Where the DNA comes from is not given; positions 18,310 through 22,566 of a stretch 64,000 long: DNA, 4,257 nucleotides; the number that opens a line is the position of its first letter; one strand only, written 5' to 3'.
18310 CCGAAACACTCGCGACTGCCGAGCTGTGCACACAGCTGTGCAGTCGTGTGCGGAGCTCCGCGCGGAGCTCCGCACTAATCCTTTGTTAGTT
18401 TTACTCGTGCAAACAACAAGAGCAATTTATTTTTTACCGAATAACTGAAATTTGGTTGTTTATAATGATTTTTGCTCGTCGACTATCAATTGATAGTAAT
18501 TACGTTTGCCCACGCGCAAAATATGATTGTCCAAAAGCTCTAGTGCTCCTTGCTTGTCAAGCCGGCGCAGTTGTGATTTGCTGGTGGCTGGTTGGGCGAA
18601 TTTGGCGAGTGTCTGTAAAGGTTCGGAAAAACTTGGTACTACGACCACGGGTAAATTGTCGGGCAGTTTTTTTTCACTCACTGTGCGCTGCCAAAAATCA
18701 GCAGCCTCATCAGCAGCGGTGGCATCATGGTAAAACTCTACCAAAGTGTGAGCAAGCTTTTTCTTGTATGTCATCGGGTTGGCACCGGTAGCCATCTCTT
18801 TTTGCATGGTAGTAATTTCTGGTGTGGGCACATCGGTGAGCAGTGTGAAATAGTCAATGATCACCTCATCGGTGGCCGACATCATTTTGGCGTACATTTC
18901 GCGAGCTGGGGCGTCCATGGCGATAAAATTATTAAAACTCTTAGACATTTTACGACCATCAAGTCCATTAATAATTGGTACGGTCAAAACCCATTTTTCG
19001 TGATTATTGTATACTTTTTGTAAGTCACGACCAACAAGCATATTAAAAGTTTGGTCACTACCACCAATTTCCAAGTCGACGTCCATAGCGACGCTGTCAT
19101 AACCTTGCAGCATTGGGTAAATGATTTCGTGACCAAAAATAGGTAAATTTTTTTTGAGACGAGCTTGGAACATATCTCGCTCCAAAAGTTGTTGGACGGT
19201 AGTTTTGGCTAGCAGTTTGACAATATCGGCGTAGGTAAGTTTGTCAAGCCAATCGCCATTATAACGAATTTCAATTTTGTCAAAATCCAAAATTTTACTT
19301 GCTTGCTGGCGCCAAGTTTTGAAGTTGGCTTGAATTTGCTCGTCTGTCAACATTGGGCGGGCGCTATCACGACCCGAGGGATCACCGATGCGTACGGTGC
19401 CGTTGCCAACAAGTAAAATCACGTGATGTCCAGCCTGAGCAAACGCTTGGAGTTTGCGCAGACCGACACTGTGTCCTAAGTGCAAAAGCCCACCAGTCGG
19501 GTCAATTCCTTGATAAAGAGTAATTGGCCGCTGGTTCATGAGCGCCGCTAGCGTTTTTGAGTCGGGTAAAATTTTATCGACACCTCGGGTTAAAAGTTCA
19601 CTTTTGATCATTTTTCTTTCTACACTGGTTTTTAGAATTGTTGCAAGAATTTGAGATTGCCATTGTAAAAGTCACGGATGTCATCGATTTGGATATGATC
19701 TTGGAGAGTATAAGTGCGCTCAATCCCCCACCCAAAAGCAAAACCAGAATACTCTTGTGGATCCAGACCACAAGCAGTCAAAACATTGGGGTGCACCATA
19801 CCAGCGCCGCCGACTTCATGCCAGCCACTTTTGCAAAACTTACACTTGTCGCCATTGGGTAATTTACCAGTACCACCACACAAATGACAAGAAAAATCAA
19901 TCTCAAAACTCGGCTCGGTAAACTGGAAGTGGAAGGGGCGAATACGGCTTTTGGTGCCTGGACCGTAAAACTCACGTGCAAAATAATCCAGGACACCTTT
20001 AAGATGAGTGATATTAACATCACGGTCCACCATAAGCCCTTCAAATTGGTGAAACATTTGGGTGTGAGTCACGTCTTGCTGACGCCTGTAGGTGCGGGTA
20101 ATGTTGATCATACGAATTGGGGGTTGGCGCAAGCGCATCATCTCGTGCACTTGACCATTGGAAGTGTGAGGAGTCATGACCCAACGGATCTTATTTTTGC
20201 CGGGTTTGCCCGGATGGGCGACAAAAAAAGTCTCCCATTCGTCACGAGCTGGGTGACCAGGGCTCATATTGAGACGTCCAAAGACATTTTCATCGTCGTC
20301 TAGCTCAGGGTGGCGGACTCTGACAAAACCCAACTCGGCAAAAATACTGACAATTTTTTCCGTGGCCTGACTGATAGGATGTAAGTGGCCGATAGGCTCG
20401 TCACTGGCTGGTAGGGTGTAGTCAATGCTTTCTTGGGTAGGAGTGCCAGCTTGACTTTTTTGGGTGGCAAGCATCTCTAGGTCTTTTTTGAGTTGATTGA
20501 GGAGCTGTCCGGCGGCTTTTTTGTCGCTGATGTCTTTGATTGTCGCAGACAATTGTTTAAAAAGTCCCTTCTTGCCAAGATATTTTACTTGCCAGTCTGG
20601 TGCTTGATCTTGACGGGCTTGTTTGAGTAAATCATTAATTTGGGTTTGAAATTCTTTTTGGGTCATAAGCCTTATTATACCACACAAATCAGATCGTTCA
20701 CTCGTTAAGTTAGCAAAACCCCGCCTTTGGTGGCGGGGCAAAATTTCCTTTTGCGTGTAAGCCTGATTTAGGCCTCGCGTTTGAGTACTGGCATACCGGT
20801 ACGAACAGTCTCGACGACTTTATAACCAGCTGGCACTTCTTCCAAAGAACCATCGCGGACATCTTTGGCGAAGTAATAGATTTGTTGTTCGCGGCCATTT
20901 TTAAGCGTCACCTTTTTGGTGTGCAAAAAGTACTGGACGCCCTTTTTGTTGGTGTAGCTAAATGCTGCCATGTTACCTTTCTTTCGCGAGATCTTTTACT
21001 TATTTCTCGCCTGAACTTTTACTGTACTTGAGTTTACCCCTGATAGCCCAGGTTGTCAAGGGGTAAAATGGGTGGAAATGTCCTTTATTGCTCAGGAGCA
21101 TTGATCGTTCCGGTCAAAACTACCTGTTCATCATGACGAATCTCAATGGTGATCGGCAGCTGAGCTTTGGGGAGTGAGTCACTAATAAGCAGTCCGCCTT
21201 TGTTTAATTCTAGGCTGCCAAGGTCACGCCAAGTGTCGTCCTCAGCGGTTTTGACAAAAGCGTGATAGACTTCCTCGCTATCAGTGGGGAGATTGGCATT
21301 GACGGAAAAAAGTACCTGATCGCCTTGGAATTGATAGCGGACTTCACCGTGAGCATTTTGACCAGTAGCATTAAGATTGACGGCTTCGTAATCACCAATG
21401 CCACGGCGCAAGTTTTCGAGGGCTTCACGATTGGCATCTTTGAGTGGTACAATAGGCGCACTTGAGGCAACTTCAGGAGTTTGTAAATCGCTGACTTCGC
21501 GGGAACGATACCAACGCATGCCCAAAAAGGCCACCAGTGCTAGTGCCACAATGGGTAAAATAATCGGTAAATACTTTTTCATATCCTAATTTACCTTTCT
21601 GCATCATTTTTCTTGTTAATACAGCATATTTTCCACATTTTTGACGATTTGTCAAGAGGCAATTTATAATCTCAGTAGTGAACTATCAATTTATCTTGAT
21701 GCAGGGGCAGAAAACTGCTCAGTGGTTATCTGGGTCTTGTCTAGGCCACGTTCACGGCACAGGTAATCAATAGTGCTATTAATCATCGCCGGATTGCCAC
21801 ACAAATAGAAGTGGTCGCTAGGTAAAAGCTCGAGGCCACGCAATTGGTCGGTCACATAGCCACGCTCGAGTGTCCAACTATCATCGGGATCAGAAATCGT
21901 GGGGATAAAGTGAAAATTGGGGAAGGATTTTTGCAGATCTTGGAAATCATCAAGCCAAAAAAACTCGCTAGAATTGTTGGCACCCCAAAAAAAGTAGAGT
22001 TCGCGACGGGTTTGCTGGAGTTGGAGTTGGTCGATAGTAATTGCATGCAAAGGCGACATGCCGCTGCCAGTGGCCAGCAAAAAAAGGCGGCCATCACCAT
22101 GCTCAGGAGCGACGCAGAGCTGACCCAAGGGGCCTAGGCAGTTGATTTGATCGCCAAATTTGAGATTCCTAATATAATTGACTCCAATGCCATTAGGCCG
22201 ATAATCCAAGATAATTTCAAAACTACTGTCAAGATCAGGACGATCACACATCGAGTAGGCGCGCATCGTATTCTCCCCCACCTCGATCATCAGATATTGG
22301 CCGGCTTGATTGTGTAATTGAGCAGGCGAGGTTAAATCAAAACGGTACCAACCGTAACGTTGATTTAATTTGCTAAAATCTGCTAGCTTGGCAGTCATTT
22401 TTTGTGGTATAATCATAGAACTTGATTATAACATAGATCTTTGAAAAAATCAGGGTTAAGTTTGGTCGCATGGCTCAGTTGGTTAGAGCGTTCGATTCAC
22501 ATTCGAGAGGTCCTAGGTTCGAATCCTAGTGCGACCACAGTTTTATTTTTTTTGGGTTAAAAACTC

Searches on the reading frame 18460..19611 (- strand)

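Call 12: search_protein_families(library=pfam, proteins=[window:18460-19611:-], max_evalue=0.001)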
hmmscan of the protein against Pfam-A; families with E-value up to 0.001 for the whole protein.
window:18460-19611:- (383 aa): 1 family
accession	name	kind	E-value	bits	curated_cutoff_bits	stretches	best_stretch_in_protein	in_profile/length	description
PF00579.31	tRNA-synt_1b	-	1.8e-67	228.2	21.1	1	26-310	2-290/292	tRNA synthetases class I (W and Y)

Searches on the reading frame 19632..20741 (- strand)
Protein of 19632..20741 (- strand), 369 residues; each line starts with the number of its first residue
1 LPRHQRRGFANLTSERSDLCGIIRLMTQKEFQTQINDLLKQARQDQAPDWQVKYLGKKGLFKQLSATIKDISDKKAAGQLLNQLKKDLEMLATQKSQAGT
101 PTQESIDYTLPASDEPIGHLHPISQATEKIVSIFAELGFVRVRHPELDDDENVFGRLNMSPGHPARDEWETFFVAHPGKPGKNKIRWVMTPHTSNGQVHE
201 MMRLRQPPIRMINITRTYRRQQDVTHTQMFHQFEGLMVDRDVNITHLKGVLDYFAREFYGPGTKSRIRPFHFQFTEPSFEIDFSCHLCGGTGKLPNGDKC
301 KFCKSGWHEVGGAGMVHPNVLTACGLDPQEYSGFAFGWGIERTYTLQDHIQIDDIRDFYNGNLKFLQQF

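Call 12: search_protein_families(library=pfam, proteins=[window:19632-20741:-], max_evalue=0.001)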
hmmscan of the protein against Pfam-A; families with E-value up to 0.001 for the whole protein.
window:19632-20741:- (369 aa): 2 families
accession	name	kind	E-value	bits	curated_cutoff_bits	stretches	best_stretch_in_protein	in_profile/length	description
PF01409.25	tRNA-synt_2d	-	1.1e-72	245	19.8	1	106-369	2-246/246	tRNA synthetases class II core domain (F)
PF02912.23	Phe_tRNA-synt_N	-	1.7e-08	34.7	22.3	1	49-97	8-58/69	Aminoacyl tRNA synthetase class II, N-terminal domain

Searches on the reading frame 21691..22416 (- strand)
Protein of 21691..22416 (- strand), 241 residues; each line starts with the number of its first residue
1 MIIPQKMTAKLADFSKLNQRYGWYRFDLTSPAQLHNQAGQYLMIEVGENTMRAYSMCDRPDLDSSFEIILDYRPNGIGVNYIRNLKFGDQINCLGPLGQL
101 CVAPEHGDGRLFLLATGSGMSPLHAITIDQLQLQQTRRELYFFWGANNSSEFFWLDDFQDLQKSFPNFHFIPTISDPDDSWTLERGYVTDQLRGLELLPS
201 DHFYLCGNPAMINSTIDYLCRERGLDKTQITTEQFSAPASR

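Call 12: search_protein_families(library=pfam, proteins=[window:21691-22416:-], max_evalue=0.001)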
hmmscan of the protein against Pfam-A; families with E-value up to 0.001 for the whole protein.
window:21691-22416:- (241 aa): 3 families
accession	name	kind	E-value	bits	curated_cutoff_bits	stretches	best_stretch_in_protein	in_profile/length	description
PF00175.26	NAD_binding_1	-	4.6e-17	63.1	22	1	113-215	1-107/109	Oxidoreductase NAD-binding domain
PF00970.30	FAD_binding_6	-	2.1e-11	44.5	21.1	1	10-100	3-97/99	Oxidoreductase FAD-binding domain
PF08030.17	NAD_binding_6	-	0.00025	21.6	22.2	0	111-157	4-54/156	Ferric reductase NAD binding domain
